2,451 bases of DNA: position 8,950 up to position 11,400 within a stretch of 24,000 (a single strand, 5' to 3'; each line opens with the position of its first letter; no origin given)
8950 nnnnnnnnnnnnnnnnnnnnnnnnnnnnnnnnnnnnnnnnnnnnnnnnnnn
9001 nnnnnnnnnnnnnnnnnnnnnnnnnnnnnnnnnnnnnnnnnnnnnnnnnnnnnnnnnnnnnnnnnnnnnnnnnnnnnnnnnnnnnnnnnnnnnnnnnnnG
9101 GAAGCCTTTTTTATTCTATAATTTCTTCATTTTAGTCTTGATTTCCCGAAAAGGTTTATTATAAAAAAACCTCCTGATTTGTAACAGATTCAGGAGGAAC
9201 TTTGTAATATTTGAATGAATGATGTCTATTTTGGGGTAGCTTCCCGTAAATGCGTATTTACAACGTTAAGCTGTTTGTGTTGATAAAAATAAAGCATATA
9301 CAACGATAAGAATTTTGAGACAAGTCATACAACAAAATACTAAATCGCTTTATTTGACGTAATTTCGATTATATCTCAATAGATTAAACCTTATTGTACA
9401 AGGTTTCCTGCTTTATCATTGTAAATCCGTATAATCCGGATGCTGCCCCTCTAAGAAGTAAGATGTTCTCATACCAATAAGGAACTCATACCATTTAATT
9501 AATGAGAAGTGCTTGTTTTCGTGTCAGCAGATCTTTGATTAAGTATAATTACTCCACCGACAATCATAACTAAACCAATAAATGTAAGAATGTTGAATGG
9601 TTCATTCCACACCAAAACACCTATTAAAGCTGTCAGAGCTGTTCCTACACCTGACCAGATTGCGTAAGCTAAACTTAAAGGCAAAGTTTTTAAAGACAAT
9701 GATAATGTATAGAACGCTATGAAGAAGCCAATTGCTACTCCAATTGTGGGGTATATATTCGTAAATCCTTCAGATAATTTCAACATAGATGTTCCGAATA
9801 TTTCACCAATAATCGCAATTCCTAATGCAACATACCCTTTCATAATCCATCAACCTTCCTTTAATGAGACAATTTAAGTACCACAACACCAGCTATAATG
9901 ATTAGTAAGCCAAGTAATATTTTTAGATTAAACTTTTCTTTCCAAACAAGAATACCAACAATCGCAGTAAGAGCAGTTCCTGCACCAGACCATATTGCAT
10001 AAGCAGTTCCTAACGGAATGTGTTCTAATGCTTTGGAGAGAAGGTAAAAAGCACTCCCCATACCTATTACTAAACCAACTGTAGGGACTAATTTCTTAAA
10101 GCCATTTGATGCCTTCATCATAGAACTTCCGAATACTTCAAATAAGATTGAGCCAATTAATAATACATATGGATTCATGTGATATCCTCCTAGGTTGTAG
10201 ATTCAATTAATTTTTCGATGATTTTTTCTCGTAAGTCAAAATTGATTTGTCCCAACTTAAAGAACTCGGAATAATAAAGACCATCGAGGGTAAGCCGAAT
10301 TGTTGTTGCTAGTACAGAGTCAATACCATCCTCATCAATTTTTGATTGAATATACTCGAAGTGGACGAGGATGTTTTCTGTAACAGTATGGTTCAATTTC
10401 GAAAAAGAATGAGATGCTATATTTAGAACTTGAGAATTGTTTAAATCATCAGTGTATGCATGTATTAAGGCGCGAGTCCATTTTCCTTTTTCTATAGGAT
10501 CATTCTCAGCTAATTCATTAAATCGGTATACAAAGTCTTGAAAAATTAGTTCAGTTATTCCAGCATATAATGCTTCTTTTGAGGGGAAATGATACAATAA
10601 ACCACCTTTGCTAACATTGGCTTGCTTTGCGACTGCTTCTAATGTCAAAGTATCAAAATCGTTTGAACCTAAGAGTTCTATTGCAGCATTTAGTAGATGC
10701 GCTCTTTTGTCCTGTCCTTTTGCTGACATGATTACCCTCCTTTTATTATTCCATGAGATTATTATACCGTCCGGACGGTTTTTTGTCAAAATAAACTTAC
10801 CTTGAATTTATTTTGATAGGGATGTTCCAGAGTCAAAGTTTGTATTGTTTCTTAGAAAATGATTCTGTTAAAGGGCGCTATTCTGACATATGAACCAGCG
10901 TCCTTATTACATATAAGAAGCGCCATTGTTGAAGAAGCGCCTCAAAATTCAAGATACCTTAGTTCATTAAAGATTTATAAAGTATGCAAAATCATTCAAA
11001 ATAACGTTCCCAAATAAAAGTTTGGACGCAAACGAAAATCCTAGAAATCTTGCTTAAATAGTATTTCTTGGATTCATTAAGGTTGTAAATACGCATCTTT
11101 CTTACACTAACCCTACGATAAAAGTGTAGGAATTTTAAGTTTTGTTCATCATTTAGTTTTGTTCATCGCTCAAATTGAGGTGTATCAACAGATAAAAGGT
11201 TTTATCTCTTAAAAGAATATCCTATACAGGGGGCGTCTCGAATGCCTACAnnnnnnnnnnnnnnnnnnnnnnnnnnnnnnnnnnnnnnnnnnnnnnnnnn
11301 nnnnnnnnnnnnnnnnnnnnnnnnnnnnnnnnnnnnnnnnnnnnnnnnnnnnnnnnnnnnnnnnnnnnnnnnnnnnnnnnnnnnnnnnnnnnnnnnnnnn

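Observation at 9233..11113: TetR + paired-SMR efflux operon bracketed by Tn3-family-type 38-nt inverted repeats without any transposase (candidate non-autonomous cargo cassette)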

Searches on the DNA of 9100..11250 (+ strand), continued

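Call 65: search_dna_similar(query=L111:3010-8630:+, collection=plasmids, mode=near, max_rows=15, rows=spread)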
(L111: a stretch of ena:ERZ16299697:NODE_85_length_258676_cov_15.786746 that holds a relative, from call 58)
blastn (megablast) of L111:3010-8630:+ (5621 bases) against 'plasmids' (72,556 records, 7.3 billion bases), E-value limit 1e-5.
Records with a match: 565; places in all: 1181; records where one place covers at least 80% of the query: 0.
Best place of each record, by identity: >=99% 17; 95-99% 163; 90-95% 192; 80-90% 188; 60-80% 5.
By first word of the organism name: Enterococcus 278; Bacillus 196; Listeria 25; Staphylococcus 21; Priestia 6; Cytobacillus 5; Lactococcus 5; Exiguobacterium 4; Lysinibacillus 3; Peribacillus 3; and 16 more.
By predicted mobility (MOB-suite, as given by PLSDB): non-mobilizable 369; mobilizable 129; conjugative 67.
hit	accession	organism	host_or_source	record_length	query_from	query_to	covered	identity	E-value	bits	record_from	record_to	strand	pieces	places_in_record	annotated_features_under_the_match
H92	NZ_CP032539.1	Bacillus licheniformis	Cell culture,Maotai Daqu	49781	1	5621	68%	95.6%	0e+0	6142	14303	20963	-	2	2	Tn3 family transposase | heavy metal translocating P-type ATPase | recombinase family protein | metalloregulator ArsR/SmtB family transcription factor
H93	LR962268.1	Enterococcus faecalis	-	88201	1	3752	67%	92.8%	0e+0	5437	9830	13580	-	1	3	none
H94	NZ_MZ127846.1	Listeria innocua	-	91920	1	5621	68%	88.9%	0e+0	4720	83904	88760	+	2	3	Tn3 family transposase | AraC family transcriptional regulator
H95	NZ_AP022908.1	Bacillus cereus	-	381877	1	3754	67%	89.9%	0e+0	4824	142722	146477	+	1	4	Tn3 family transposase | recombinase family protein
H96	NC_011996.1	Macrococcoides caseolyticum JCSC5402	-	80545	1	3112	55%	90.7%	0e+0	4139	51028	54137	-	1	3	Tn3 family transposase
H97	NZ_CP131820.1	Enterococcus faecium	Homo sapiens,culture,blood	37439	890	3752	51%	92.9%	0e+0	4173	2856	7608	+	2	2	tnpB: IS200/IS605 family element RNA-guided endonuclease TnpB | recombinase family protein | tnpA: IS200/IS605-like element ISEfa4 family transposase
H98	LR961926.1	Enterococcus faecalis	-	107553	2122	3752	29%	90.7%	0e+0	2169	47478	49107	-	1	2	none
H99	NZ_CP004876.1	Bacillus thuringiensis serovar kurstaki str. HD-1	soil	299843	1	5621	11%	89.7%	0e+0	757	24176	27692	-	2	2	DMT family transporter | LysR family transcriptional regulator | flavodoxin family protein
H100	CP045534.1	Bacillaceae bacterium C02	pure culture,surface sea water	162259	5520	5621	2%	83.8%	3e-15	94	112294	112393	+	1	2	record has no annotation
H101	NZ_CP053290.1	Bacillus cereus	Pyropia,cell culture,seawater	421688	5547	5621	1%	88.0%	5e-13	86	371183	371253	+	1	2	none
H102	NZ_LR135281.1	Enterococcus faecium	-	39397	5578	5621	1%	95.5%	1e-8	71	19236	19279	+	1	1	none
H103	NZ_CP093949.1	Enterococcus faecium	Homo sapiens,sanies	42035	5578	5621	1%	95.5%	1e-8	71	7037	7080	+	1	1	none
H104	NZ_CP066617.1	Enterococcus faecium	Homo sapiens,cell culture,rectal swab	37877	5578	5621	1%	95.5%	1e-8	71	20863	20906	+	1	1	none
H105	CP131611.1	Enterococcus faecium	Homo sapiens,blood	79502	5578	5621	1%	95.5%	1e-8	71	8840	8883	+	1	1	none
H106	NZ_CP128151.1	Bacillus albus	bacterial isolate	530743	745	777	1%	100.0%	8e-6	62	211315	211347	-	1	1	none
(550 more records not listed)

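Call 66: get_annotated_region(hit=H97, flank=8000)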
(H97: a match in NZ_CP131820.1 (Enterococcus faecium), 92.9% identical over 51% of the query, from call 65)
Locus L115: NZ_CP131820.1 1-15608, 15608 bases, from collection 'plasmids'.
description: Enterococcus faecium strain 2016N17-104 plasmid p2016N17-104-2, complete sequence
organism: Enterococcus faecium (NCBI taxid 1352)
taxonomy: Bacteria; Bacillota; Bacilli; Lactobacillales; Enterococcaceae; Enterococcus; Enterococcus faecium
host: -; source: Homo sapiens,culture,blood; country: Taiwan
typing (MOB-suite, as given by PLSDB): non-mobilizable; replicon rep_cluster_889
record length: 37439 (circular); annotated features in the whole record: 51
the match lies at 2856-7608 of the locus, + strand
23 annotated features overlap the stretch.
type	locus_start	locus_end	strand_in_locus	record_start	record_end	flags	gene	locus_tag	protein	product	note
CDS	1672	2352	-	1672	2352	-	-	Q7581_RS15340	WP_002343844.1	IS6-like element IS1216 family transposase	GO:0006313 - DNA transposition [Evidence IEA]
CDS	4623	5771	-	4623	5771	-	tnpB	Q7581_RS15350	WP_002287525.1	IS200/IS605 family element RNA-guided endonuclease TnpB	-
CDS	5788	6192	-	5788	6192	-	tnpA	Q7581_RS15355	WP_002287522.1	IS200/IS605-like element ISEfa4 family transposase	GO:0006313 - DNA transposition [Evidence IEA]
CDS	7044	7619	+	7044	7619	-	-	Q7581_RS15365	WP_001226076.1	recombinase family protein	GO:0006310 - DNA recombination [Evidence IEA]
predicted_resistance_gene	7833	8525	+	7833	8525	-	vanR-A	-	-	vancomycin resistance response regulator transcription factor VanR-A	predicted by amrfinderplus; class GLYCOPEPTIDE; identity 100.0%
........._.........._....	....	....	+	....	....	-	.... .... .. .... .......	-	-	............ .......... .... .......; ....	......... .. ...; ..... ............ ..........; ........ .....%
CDS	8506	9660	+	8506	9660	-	-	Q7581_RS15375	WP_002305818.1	vancomycin resistance histidine kinase VanS-A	-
predicted_resistance_gene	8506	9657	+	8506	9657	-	vanS-A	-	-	vancomycin resistance histidine kinase VanS-A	predicted by amrfinderplus; class GLYCOPEPTIDE; identity 100.0%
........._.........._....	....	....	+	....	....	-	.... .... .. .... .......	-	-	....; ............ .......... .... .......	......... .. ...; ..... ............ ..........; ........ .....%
CDS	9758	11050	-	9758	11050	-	-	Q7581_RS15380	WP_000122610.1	ISL3-like element IS1251 family transposase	GO:0006313 - DNA transposition [Evidence IEA]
CDS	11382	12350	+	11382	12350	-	-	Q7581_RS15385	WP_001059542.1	D-lactate dehydrogenase VanH-A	-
predicted_resistance_gene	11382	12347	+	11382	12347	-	vanH-A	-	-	D-lactate dehydrogenase VanH-A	predicted by amrfinderplus; class GLYCOPEPTIDE; identity 100.0%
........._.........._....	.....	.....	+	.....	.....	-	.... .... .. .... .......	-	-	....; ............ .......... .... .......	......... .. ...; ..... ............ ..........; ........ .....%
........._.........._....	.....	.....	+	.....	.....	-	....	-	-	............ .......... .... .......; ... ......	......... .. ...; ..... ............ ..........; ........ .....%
predicted_resistance_gene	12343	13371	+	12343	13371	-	vanA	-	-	D-alanine--(R)-lactate ligase VanA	predicted by amrfinderplus; class GLYCOPEPTIDE; identity 99.71%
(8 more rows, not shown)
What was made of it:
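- The transposase module is Tn1546-type (calls 65, 66).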

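Call 67: search_dna_similar(query=window:10900-11232:+, collection=plasmids, mode=distant, max_rows=40, rows=spread, max_evalue=0.001)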
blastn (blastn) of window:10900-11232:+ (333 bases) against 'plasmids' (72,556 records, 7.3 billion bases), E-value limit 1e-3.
Records with a match: 29; places in all: 32; records where one place covers at least 80% of the query: 13.
Best place of each record, by identity: 95-99% 23; 90-95% 2; 80-90% 2; 60-80% 2.
By first word of the organism name: Listeria 24; Vagococcus 1; Solibacillus 1; Exiguobacterium 1; Acinetobacter 1; Bacillus 1.
By predicted mobility (MOB-suite, as given by PLSDB): mobilizable 21; non-mobilizable 6; conjugative 2.
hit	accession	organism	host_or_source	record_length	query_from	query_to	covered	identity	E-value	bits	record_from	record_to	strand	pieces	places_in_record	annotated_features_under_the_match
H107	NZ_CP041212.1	Listeria monocytogenes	-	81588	33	331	90%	99.0%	1e-146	526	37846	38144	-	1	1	none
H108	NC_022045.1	Listeria monocytogenes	Environment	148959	33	331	90%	99.0%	1e-146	526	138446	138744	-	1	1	none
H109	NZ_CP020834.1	Listeria monocytogenes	food,wiener sausage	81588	33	331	90%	99.0%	1e-146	526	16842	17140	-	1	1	none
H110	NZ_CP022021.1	Listeria monocytogenes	environmental,environmental swab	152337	33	331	90%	99.0%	1e-146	526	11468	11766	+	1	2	none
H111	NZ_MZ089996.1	Listeria monocytogenes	-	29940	33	331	90%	99.0%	1e-146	526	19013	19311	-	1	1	none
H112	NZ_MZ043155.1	Listeria monocytogenes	-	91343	33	331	90%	99.0%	1e-146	526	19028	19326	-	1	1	none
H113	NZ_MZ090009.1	Listeria monocytogenes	-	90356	33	331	90%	99.0%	1e-146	526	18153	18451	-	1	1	none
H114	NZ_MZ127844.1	Listeria innocua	-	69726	33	331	90%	99.0%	1e-146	526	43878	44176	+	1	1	none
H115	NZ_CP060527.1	Listeria monocytogenes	-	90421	33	331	90%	99.0%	1e-146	526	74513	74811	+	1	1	none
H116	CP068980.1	Listeria monocytogenes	food,variety pack luncheon meat turkey ...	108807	33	331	90%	99.0%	1e-146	526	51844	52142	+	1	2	none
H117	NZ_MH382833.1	Listeria welshimeri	food product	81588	33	331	90%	99.0%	1e-146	526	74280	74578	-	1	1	none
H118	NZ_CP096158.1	Listeria monocytogenes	food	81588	33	331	90%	99.0%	1e-146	526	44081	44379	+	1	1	none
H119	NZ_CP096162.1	Listeria monocytogenes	Homo sapiens,blood,human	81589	33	331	90%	99.0%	1e-146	526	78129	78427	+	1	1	none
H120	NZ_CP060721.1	Vagococcus carniphilus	single bacterial strain,ground beef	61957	33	205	52%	98.3%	2e-78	299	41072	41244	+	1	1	none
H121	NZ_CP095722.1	Listeria innocua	meat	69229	33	139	32%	94.4%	1e-38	167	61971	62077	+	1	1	none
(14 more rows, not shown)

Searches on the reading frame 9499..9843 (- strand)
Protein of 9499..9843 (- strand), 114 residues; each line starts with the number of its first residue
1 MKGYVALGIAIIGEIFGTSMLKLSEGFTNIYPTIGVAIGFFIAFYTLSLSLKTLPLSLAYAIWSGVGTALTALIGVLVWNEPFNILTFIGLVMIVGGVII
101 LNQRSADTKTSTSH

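Call 5: search_protein_families(library=pfam, proteins=[window:9499-9843:-])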
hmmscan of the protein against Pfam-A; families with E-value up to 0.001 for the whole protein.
window:9499-9843:- (114 aa): 2 families
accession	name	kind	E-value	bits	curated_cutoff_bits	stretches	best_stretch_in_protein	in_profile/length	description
PF00893.25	Multi_Drug_Res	-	2.5e-27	95.7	23.7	1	3-94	2-93/93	Small Multidrug Resistance protein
PF00892.27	EamA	-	5e-06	27.3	28.2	1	33-102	66-134/135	EamA-like transporter family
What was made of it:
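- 9499..9843 (-): bcrC, SMR transporter subunit (114 aa). Pfam Multi_Drug_Res, E = 2.5e-27 (call 5).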

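Call 17: find_encoding_contigs(protein=window:9499-9843:-, flank=6000, max_places=10)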
Protein window:9499-9843:- (114 aa): 28 contigs read that carry it; 9 places shown.
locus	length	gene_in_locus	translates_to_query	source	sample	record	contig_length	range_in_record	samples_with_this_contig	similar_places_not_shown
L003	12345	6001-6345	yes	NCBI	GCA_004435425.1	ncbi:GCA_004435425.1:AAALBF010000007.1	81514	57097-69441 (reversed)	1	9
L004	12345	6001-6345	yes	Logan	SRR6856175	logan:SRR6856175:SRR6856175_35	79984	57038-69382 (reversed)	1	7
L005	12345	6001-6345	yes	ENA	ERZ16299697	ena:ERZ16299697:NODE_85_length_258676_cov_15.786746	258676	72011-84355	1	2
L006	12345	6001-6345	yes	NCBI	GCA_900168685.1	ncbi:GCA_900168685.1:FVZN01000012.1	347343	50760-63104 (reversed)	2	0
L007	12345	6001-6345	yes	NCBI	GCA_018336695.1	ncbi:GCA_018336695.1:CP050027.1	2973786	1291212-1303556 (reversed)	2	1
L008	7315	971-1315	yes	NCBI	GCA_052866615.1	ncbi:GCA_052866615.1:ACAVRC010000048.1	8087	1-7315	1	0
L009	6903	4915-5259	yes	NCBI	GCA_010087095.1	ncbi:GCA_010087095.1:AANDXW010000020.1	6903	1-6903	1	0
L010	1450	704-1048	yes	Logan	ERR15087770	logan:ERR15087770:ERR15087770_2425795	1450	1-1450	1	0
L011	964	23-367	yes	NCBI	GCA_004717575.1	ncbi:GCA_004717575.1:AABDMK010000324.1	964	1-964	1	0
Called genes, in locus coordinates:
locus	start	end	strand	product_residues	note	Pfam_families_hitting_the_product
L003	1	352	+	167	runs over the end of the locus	PF13401:AAA_22 (weak)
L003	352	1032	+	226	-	PF00665:rve, PF13610:DDE_Tnp_IS240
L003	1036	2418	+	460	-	PF02534:T4SS-DNA_transf, PF10412:TrwB_AAD_bind, PF12696:TraG-D_C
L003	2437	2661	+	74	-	-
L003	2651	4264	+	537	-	PF08401:ArdcN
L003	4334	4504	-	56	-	PF13333:rve_2 (weak)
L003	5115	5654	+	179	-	PF00440:TetR_N, PF17937:TetR_C_28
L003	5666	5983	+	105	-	PF00892:EamA (weak), PF00893:Multi_Drug_Res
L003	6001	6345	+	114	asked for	PF00892:EamA (weak), PF00893:Multi_Drug_Res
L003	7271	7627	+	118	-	PF00903:Glyoxalase, PF12681:Glyoxalase_2, PF19581:Glyoxalase_7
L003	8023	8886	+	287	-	PF02254:TrkA_N (weak), PF05368:NmrA, PF13460:NAD_binding_10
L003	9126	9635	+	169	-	-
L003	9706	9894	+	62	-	-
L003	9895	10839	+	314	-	PF20030:bpMoxR, PF00158:Sigma54_activat (faint), PF13191:AAA_16 (faint), PF00004:AAA (weak), PF07728:AAA_5, PF17868:AAA_lid_8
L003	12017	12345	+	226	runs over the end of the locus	PF00665:rve, PF13610:DDE_Tnp_IS240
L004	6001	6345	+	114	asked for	PF00892:EamA (weak), PF00893:Multi_Drug_Res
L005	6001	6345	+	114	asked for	PF00892:EamA (weak), PF00893:Multi_Drug_Res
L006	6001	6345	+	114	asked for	PF00892:EamA (weak), PF00893:Multi_Drug_Res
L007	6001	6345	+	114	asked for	PF00892:EamA (weak), PF00893:Multi_Drug_Res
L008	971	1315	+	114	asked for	PF00892:EamA (weak), PF00893:Multi_Drug_Res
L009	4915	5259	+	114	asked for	PF00892:EamA (weak), PF00893:Multi_Drug_Res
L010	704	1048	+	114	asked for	PF00892:EamA (weak), PF00893:Multi_Drug_Res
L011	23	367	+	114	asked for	PF00892:EamA (weak), PF00893:Multi_Drug_Res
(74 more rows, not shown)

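Call 58: find_encoding_contigs(protein=window:9499-9843:-, flank=10000, max_places=5)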
Protein window:9499-9843:- (114 aa): 28 contigs read that carry it; 5 places shown.
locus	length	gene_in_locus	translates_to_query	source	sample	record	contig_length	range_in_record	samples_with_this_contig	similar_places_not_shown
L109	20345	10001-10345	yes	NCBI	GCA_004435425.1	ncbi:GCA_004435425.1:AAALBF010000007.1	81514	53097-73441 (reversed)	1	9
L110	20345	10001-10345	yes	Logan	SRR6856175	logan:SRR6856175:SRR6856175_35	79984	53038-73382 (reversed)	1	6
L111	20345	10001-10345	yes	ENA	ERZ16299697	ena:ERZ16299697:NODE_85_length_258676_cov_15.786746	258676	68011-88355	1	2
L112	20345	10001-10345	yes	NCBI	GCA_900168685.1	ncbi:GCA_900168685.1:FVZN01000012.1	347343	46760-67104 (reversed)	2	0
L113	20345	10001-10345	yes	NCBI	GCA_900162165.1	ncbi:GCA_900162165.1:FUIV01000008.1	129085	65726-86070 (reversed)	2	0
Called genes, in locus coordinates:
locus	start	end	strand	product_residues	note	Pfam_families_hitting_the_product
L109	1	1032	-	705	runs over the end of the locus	PF00403:HMA, PF00122:E1-E2_ATPase, PF00702:Hydrolase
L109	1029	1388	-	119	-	PF12840:HTH_20, PF01022:HTH_5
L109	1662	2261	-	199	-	PF00239:Resolvase, PF10975:DUF2802 (faint), PF13518:HTH_28 (faint), PF02796:HTH_7, PF13384:HTH_23 (weak)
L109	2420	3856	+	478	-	PF01527:HTH_Tnp_1 (faint), PF13384:HTH_23 (weak), PF00665:rve, PF09299:Mu-transpos_C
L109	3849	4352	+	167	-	PF13401:AAA_22 (weak)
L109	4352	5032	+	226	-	PF00665:rve, PF13610:DDE_Tnp_IS240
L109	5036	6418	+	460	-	PF02534:T4SS-DNA_transf, PF10412:TrwB_AAD_bind, PF12696:TraG-D_C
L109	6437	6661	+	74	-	-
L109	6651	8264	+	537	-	PF08401:ArdcN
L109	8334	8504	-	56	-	PF13333:rve_2 (weak)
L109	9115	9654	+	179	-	PF00440:TetR_N, PF17937:TetR_C_28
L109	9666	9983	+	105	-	PF00892:EamA (weak), PF00893:Multi_Drug_Res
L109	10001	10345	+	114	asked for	PF00892:EamA (weak), PF00893:Multi_Drug_Res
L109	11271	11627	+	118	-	PF00903:Glyoxalase, PF12681:Glyoxalase_2, PF19581:Glyoxalase_7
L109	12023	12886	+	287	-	PF02254:TrkA_N (weak), PF05368:NmrA, PF13460:NAD_binding_10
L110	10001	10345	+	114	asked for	PF00892:EamA (weak), PF00893:Multi_Drug_Res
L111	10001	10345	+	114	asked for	PF00892:EamA (weak), PF00893:Multi_Drug_Res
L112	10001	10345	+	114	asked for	PF00892:EamA (weak), PF00893:Multi_Drug_Res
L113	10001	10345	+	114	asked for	PF00892:EamA (weak), PF00893:Multi_Drug_Res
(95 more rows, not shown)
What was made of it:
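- Tn1546-group transposons carry their cargo between tnpR and the distal IR (calls 58, 66).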

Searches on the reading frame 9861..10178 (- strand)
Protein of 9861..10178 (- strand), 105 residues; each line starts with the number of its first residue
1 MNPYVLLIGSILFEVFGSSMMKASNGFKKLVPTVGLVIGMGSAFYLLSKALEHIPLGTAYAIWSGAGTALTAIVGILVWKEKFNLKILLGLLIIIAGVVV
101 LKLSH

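Call 5: search_protein_families(library=pfam, proteins=[window:9861-10178:-])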
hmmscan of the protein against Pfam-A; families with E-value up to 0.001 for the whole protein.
window:9861-10178:- (105 aa): 2 families
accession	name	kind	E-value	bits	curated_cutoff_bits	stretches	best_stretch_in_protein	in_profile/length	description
PF00893.25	Multi_Drug_Res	-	1.4e-29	102.9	23.7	1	3-94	2-93/93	Small Multidrug Resistance protein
PF00892.27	EamA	-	4.2e-07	30.8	28.2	1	5-101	37-133/135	EamA-like transporter family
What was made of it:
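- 9861..10178 (-): bcrB, SMR transporter subunit (105 aa). Pfam Multi_Drug_Res, E = 1.4e-29 (call 5).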
